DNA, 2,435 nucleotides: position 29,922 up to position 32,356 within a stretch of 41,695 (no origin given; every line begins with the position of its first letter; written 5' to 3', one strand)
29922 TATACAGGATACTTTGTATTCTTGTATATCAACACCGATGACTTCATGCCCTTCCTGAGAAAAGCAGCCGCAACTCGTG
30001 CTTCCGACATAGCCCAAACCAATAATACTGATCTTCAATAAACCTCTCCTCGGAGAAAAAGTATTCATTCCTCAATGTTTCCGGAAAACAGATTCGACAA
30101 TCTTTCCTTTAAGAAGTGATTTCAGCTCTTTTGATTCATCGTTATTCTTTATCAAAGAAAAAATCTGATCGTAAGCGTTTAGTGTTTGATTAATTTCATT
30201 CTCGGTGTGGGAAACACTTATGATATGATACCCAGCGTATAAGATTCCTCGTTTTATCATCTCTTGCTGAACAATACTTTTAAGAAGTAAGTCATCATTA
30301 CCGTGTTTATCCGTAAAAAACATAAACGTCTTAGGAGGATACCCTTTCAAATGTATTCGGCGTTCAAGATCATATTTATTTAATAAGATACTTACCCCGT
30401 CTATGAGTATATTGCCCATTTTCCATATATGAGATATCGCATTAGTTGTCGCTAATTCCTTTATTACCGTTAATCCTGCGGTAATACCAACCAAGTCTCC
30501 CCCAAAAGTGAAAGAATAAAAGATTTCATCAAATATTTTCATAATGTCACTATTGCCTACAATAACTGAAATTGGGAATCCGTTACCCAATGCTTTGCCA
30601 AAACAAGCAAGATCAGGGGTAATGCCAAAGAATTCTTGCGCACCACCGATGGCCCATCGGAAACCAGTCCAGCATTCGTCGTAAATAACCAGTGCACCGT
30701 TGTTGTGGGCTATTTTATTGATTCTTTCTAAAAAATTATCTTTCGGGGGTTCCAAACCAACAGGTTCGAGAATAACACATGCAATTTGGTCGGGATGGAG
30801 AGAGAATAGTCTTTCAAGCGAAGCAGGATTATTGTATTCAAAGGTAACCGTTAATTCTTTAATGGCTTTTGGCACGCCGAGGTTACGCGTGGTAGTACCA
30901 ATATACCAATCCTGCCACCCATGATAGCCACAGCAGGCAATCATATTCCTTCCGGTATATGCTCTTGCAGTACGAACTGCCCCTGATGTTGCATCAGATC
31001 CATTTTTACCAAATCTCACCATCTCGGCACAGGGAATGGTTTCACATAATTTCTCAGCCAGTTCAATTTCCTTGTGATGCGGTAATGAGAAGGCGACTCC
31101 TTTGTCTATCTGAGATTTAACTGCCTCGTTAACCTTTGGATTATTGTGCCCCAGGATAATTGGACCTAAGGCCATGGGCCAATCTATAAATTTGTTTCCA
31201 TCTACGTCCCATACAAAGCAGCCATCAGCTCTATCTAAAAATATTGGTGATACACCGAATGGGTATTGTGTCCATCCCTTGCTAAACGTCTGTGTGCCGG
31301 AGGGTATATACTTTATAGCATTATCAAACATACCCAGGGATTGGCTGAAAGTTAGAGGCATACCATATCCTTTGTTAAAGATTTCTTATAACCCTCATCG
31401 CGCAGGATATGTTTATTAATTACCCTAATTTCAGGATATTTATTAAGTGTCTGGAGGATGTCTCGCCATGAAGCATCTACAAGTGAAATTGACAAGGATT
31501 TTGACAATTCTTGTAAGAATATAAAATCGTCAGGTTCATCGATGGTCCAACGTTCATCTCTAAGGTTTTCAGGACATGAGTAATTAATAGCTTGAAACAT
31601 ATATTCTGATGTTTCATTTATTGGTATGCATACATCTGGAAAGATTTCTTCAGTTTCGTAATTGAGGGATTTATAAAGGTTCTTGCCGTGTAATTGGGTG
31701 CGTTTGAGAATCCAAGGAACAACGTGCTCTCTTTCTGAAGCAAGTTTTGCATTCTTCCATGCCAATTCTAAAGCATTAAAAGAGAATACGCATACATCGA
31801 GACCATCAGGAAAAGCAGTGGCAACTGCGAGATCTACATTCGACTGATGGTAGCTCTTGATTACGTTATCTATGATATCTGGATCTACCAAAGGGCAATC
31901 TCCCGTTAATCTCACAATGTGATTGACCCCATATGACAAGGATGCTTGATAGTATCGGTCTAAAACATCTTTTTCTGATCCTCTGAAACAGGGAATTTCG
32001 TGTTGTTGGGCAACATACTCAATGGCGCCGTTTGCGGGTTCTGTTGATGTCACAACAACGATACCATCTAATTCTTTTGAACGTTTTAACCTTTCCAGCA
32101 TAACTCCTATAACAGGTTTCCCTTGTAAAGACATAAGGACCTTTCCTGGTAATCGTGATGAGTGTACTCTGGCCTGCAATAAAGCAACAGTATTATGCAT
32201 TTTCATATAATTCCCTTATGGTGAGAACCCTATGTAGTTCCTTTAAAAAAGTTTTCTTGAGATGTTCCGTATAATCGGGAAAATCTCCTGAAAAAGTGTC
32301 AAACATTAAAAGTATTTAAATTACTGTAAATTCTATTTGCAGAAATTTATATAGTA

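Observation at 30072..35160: Ulosonic acid cassette without the canonical precursor enzymes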

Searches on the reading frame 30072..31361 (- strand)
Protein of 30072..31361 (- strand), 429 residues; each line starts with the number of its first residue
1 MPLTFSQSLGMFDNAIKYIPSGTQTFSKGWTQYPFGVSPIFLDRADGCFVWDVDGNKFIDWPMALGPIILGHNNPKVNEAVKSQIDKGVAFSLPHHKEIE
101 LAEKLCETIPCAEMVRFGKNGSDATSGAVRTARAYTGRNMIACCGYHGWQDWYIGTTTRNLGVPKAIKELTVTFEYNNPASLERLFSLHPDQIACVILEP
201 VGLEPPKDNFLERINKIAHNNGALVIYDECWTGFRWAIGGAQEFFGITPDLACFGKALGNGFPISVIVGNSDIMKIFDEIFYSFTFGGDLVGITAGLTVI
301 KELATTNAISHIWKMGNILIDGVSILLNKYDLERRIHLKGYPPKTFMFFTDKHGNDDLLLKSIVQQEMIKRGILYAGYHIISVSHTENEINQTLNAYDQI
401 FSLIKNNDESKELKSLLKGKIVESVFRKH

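Call 4: search_protein_families(library=pfam, proteins=[window:30072-31361:-])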
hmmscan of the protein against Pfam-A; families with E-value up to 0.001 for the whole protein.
window:30072-31361:- (429 aa): 1 family
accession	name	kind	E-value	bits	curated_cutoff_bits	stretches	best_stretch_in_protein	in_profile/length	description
PF00202.27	Aminotran_3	-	3.2e-52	178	30.5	1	39-340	10-343/403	Aminotransferase class-III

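Call 6: search_protein_families(library=ncbifam, proteins=[window:30072-31361:-])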
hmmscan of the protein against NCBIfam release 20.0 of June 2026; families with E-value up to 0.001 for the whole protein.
window:30072-31361:- (429 aa): 69 families (the best 25 are shown)
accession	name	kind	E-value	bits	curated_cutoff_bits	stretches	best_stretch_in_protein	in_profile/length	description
NF004856.0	PRK06209.1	equivalog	6.2e-124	413.9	486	1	4-428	7-439/450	glutamate-1-semialdehyde 2,1-aminomutase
NF000818.0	PRK00062.1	subfamily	1.2e-84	284.6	398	1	6-404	4-427/429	glutamate-1-semialdehyde 2,1-aminomutase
TIGR00713.1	hemL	equivalog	1.3e-81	274.4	527.3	1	11-402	5-421/423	glutamate-1-semialdehyde 2,1-aminomutase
NF041362.1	GntE_guanitoxin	equivalog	1.9e-81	273.8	525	1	4-394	4-426/426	guanitoxin biosynthesis PLP-dependent transaminase GntE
NF009055.0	PRK12389.1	equivalog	3.3e-75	253.4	637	1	4-406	2-430/431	glutamate-1-semialdehyde 2,1-aminomutase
TIGR00707.1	argD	subfamily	1.5e-45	155.7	410.05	1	36-331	7-314/381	acetylornithine/succinylornithine family transaminase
NF001864.0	PRK00615.1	equivalog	6e-45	153.6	706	1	11-307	10-323/433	glutamate-1-semialdehyde aminotransferase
NF005993.0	PRK08117.1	subfamily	4.5e-44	150.7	574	2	181-374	194-392/433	aspartate aminotransferase family protein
NF004426.0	PRK05769.1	equivalog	3.5e-43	148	552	2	188-375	217-405/441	acetyl ornithine aminotransferase family protein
NF006228.0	PRK08360.1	equivalog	1.1e-40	139.6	608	2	38-143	23-132/443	aspartate aminotransferase family protein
NF006368.0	PRK08593.1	equivalog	2.5e-39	135.2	570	2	39-148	27-143/448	aspartate aminotransferase family protein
NF002874.0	PRK03244.1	equivalog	7.5e-38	130.3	457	1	34-324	21-320/399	acetylornithine transaminase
NF045634.1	LeuMetRace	equivalog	1.3e-36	126.3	800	2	199-332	215-349/432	leucine/methionine racemase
NF005376.0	PRK06918.1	equivalog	2e-36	125.4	676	2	39-150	37-155/451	4-aminobutyrate--2-oxoglutarate transaminase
TIGR00700.1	GABAtrnsam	equivalog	1.2e-34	119.6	506.65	2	38-151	15-135/420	4-aminobutyrate--2-oxoglutarate transaminase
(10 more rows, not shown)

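Call 10: search_solved_structures(query=window:30072-31361:-)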
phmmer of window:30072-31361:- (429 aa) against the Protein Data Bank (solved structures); distinct sequences matched with E-value up to 0.001: 185 (the best 60 are shown).
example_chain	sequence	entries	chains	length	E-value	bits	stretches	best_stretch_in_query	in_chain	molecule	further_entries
6w80_A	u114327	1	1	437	1.3e-62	215.3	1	5-301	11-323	Glutamate-1-semialdehyde 2,1-aminomutase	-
3k28_A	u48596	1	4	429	6.1e-62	213.1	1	5-398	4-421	Glutamate-1-semialdehyde 2,1-aminomutase 2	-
3bs8_A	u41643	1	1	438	1.7e-61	211.6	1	5-404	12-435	Glutamate-1-semialdehyde 2,1-aminomutase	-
3l44_A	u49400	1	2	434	1.9e-60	208.2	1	3-407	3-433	Glutamate-1-semialdehyde 2,1-aminomutase 1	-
2cfb_A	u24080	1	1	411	4.6e-60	206.9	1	35-399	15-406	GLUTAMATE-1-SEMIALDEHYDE 2,1-AMINOMUTASE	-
5i92_A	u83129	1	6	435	6.4e-60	206.4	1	6-307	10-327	Glutamate-1-semialdehyde 2,1-aminomutase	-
4e77_A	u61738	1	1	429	3.4e-59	204.1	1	6-324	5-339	Glutamate-1-semialdehyde 2,1-aminomutase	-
2e7u_A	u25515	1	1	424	6e-58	199.9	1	10-397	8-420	Glutamate-1-semialdehyde 2,1-aminomutase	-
5hdm_A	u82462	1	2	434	3.2e-57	197.5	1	11-323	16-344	Glutamate-1-semialdehyde 2,1-aminomutase 1, chloroplastic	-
2gsa_A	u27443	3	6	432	4.5e-57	197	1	11-401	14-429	GLUTAMATE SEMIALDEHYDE AMINOTRANSFERASE | PROTEIN (GLUTAMATE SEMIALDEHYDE AMINOTRANSFERASE)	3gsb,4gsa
2hoy_A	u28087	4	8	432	4.5e-57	197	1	11-401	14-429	Glutamate-1-semialdehyde 2,1-aminomutase (GSAM) apo-form | Glutamate-1-semialdehyde 2,1-aminomutase (GSAM) pmp-form | Glutamate-1-semialdehyde 2,1-aminomutase (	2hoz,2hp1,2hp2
3fq7_A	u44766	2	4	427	5.6e-57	196.8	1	11-401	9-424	Glutamate-1-semialdehyde 2,1-aminomutase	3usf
3fqa_A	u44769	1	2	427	1.1e-56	195.8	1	11-401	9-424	Glutamate-1-semialdehyde 2,1-aminomutase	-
3fq8_A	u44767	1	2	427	1.1e-56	195.8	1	11-401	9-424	Glutamate-1-semialdehyde 2,1-aminomutase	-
2epj_A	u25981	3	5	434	2.6e-54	187.9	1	38-333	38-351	Glutamate-1-semialdehyde 2,1-aminomutase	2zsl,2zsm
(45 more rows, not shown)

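Call 76: search_protein_representatives(protein=window:30072-31361:-)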
Query: 429 residues. Proteins with E-value up to 0.001 (for the whole library): 29965; up to 1e-10: 14049; up to 1e-30: 3277. The best 150 are listed.
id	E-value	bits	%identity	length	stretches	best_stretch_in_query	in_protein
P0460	2.3e-158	544.1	55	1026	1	7-428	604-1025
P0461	1.4e-157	541.5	79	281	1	1-277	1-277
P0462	4.4e-156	536.6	54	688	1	12-428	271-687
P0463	8.0e-156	535.7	53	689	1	3-428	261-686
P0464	8.9e-150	515.8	54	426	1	6-428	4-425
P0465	3.1e-149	514.0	53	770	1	11-428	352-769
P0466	2.8e-134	464.7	48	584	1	4-428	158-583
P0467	5.2e-133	460.5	50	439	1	12-427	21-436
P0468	8.5e-133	459.8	52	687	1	17-427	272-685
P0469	2.7e-130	451.6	48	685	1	7-427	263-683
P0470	3.2e-130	451.4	47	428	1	3-428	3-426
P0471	1.1e-129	449.5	47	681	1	6-427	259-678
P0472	8.1e-129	446.7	48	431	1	4-424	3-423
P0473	5.7e-128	443.9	45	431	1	7-428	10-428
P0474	1.2e-127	442.9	48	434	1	11-428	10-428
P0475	1.7e-126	439.1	49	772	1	14-426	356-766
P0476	1.3e-124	432.9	47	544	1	5-427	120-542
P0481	6.4e-121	420.7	47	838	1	5-424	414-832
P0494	5.3e-115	401.2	45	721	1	18-428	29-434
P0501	1.3e-112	393.3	44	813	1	8-427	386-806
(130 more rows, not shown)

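Call 77: search_protein_families(library=pfam, proteins=[P0460, P0462, P0463, P0465, P0466, P0475, P0481, P0494, P0501, P0476], max_evalue=0.00001)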
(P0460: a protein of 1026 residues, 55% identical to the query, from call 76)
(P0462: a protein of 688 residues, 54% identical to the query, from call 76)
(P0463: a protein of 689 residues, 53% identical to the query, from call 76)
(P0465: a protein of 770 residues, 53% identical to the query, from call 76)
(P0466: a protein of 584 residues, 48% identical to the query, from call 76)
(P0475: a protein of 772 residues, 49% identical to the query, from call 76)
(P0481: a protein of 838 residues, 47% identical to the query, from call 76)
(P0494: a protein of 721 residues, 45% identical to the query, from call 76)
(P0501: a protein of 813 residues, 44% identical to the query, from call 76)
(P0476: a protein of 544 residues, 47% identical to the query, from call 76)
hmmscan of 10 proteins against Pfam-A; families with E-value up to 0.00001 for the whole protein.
P0460 (1026 aa): 6 families
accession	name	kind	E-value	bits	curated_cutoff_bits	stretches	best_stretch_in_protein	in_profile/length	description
PF00202.27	Aminotran_3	-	2.8e-51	174.9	30.5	1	636-926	10-332/403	Aminotransferase class-III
PF02348.25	CTP_transf_3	-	2.2e-35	122.9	22.6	1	347-512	1-165/217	Cytidylyltransferase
PF22725.1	GFO_IDH_MocA_C3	-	8.1e-24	84.4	27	1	132-257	1-124/124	GFO/IDH/MocA C-terminal domain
PF01408.29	GFO_IDH_MocA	-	6.9e-20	72.4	24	1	9-123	2-119/120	Oxidoreductase family, NAD-binding Rossmann fold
PF02894.22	GFO_IDH_MocA_C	-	3.6e-15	56.8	22.9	1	136-328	1-210/218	Oxidoreductase family, C-terminal alpha/beta domain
PF12804.13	NTP_transf_3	-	2.7e-13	50.9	27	1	353-470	11-122/160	MobA-like NTP transferase domain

P0462 (688 aa): 3 families
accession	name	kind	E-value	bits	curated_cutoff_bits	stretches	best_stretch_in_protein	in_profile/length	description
PF00202.27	Aminotran_3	-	2.3e-52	178.5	30.5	1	297-588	9-332/403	Aminotransferase class-III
PF02348.25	CTP_transf_3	-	6.6e-40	137.7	22.6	1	8-205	1-202/217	Cytidylyltransferase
PF12804.13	NTP_transf_3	-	4.6e-10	40.3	27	1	14-128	11-119/160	MobA-like NTP transferase domain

P0463 (689 aa): 3 families
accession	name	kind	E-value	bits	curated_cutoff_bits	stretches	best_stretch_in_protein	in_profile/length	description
PF00202.27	Aminotran_3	-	7e-54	183.5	30.5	1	296-587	9-332/403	Aminotransferase class-III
PF02348.25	CTP_transf_3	-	2.3e-27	96.7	22.6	1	4-197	2-184/217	Cytidylyltransferase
PF12804.13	NTP_transf_3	-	1.7e-07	32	27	1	17-126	15-122/160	MobA-like NTP transferase domain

P0465 (770 aa): 4 families
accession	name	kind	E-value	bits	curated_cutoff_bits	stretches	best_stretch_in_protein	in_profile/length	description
PF00202.27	Aminotran_3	-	2.3e-52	178.5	30.5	1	380-665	10-327/403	Aminotransferase class-III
PF01408.29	GFO_IDH_MocA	-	2.4e-23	83.6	24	1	2-116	2-119/120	Oxidoreductase family, NAD-binding Rossmann fold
PF22725.1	GFO_IDH_MocA_C3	-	1.8e-12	47.8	27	1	140-249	16-123/124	GFO/IDH/MocA C-terminal domain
PF02894.22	GFO_IDH_MocA_C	-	5.4e-08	33.3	22.9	1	130-318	2-202/218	Oxidoreductase family, C-terminal alpha/beta domain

P0466 (584 aa): 5 families
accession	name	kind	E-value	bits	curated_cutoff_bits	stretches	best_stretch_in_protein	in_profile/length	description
PF00202.27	Aminotran_3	-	8.2e-53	180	30.5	1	192-516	9-358/403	Aminotransferase class-III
PF13302.13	Acetyltransf_3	-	4.2e-18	66.8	25.4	1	7-137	2-137/138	Acetyltransferase (GNAT) domain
PF00583.31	Acetyltransf_1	-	4.9e-11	43.4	20.7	1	41-137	23-116/116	Acetyltransferase (GNAT) family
PF13523.12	Acetyltransf_8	-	2.8e-08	34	27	1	14-142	3-142/145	Acetyltransferase (GNAT) domain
PF13508.13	Acetyltransf_7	-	2.6e-06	28.2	27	1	56-138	2-83/84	Acetyltransferase (GNAT) domain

P0475 (772 aa): 2 families
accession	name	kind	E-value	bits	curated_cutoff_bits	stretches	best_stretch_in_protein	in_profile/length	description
PF03102.20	NeuB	-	1.6e-81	273.8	22.1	1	34-265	2-241/241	NeuB family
PF00202.27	Aminotran_3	-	7.3e-45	153.8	30.5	1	381-671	10-333/403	Aminotransferase class-III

P0481 (838 aa): 3 families
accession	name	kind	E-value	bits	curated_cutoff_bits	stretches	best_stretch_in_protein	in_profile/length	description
PF00202.27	Aminotran_3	-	1.6e-55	188.9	30.5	1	448-770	10-362/403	Aminotransferase class-III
PF01636.29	APH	-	3.2e-15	57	23.2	1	76-286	23-216/239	Phosphotransferase enzyme family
PF07914.17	DUF1679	-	7.9e-06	25.4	24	0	149-277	178-311/414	Uncharacterized oxidoreductase dhs-27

P0494 (721 aa): 3 families
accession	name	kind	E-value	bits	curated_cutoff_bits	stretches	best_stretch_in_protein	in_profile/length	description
PF13561.12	adh_short_C2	-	8.4e-48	163.4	27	1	470-719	8-236/236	Enoyl-(Acyl carrier protein) reductase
PF00202.27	Aminotran_3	-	5.7e-42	144.3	30.5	1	53-340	13-334/403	Aminotransferase class-III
PF00106.31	adh_short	-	7.6e-41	140.2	26.6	1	459-666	1-183/195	short chain dehydrogenase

P0501 (813 aa): 4 families
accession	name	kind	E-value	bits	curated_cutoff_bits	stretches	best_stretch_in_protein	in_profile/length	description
PF00202.27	Aminotran_3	-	4.2e-47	161.2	30.5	1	418-719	11-343/403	Aminotransferase class-III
PF22725.1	GFO_IDH_MocA_C3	-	2.2e-14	54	27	1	130-253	4-123/124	GFO/IDH/MocA C-terminal domain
PF01408.29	GFO_IDH_MocA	-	2e-13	51.5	24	1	1-117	1-118/120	Oxidoreductase family, NAD-binding Rossmann fold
PF02894.22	GFO_IDH_MocA_C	-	7.6e-06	26.3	22.9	0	133-334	3-218/218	Oxidoreductase family, C-terminal alpha/beta domain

P0476 (544 aa): 1 family
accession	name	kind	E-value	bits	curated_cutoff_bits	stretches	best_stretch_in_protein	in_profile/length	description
PF00202.27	Aminotran_3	-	1.1e-56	192.8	30.5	1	154-456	10-342/403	Aminotransferase class-III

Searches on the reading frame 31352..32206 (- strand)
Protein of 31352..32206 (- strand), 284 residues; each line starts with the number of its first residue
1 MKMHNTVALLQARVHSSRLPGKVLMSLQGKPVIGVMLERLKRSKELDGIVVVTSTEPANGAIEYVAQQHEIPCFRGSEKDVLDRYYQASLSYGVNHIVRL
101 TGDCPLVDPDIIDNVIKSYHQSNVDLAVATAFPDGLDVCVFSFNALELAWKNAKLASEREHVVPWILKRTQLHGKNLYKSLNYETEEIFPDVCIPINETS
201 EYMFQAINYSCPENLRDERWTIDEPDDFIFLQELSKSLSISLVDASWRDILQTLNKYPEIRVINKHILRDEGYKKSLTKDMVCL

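Call 4: search_protein_families(library=pfam, proteins=[window:31352-32206:-])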
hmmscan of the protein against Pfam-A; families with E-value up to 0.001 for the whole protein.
window:31352-32206:- (284 aa): 2 families
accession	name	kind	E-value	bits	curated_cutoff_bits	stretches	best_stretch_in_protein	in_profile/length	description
PF02348.25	CTP_transf_3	-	3.3e-29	102.7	22.6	1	7-185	1-181/217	Cytidylyltransferase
PF12804.13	NTP_transf_3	-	1.8e-07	31.9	27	1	22-131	16-123/160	MobA-like NTP transferase domain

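Call 6: search_protein_families(library=ncbifam, proteins=[window:31352-32206:-])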
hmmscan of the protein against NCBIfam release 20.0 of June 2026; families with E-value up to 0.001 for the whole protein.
window:31352-32206:- (284 aa): 12 families
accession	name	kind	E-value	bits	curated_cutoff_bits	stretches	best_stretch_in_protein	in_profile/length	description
NF009905.0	PRK13368.1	subfamily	2.1e-18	66.6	255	1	5-131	2-125/243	3-deoxy-manno-octulosonate cytidylyltransferase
NF003952.0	PRK05450.1-5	subfamily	1.5e-15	57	193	1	5-130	2-126/250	3-deoxy-manno-octulosonate cytidylyltransferase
NF003948.0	PRK05450.1-1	equivalog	6.5e-13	48.4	281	1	2-130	2-131/248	3-deoxy-manno-octulosonate cytidylyltransferase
NF003950.0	PRK05450.1-3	subfamily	1.4e-12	47.5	234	1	6-131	3-128/248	3-deoxy-manno-octulosonate cytidylyltransferase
TIGR00466.1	kdsB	equivalog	2.4e-10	40.2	155.2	1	8-129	5-126/241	3-deoxy-manno-octulosonate cytidylyltransferase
NF001457.0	PRK00317.1-3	equivalog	5.6e-07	29.3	164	1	22-127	19-122/200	molybdenum cofactor guanylyltransferase MobA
TIGR00454.1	TIGR00454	hypoth_equivalog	7.2e-07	29.3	174.7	1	21-135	18-129/183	TIGR00454 family protein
TIGR03310.1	matur_MocA_YgfJ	equivalog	7.6e-06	26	186.45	1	16-124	10-120/188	molybdenum cofactor cytidylyltransferase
TIGR03584.1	PseF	equivalog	0.00015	21.4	205.7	1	7-66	1-61/222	pseudaminic acid cytidylyltransferase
TIGR01173.1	glmU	equivalog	0.0004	19.4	366.85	1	17-130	16-128/452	bifunctional UDP-N-acetylglucosamine diphosphorylase/glucosamine-1-phosphate N-acetyltransferase GlmU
TIGR02665.1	molyb_mobA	equivalog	0.00054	20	151.85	0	15-142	10-136/186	molybdenum cofactor guanylyltransferase MobA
NF045495.1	AdoCbiPCobY_Meth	equivalog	0.00073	19.1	250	0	9-122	4-122/195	adenosylcobinamide-phosphate guanylyltransferase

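Call 11: search_solved_structures(query=window:31352-32206:-, max_evalue=0.01)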
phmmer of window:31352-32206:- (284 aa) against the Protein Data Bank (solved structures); distinct sequences matched with E-value up to 0.01: 13.
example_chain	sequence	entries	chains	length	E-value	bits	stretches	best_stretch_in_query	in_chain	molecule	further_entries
6oew_A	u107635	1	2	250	6.1e-33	117.4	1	8-172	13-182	Cytidylyltransferase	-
8ees_A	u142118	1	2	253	1.9e-09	40.3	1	4-150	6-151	3-deoxy-manno-octulosonate cytidylyltransferase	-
3jtj_A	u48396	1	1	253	5.7e-08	35.5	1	6-151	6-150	3-deoxy-manno-octulosonate cytidylyltransferase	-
3k8d_A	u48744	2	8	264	7.7e-08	35.1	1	6-147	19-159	3-deoxy-manno-octulosonate cytidylyltransferase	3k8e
1vh1_A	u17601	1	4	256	9.8e-08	34.7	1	7-147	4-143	3-deoxy-manno-octulosonate cytidylyltransferase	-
3tqd_A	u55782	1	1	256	1.2e-06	31.1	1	9-127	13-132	3-deoxy-manno-octulosonate cytidylyltransferase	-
3duv_A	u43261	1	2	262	1.4e-06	30.9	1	8-145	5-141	3-deoxy-manno-octulosonate cytidylyltransferase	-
1vh3_A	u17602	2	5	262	1.4e-06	30.9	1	8-145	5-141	3-deoxy-manno-octulosonate cytidylyltransferase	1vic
3oam_A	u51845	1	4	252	2.3e-06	30.2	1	8-152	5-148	3-deoxy-manno-octulosonate cytidylyltransferase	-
4xwi_A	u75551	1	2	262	5.2e-06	29.1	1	8-151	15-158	3-deoxy-manno-octulosonate cytidylyltransferase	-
1gq9_A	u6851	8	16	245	6.2e-05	25.5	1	7-121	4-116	3-DEOXY-MANNO-OCTULOSONATE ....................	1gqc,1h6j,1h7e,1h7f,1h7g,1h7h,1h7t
3pol_A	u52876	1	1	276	0.0048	19.4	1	8-117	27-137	3-deoxy-manno-octulosonate cytidylyltransferase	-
4fcu_A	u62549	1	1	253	0.0065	18.9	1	9-117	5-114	3-deoxy-manno-octulosonate cytidylyltransferase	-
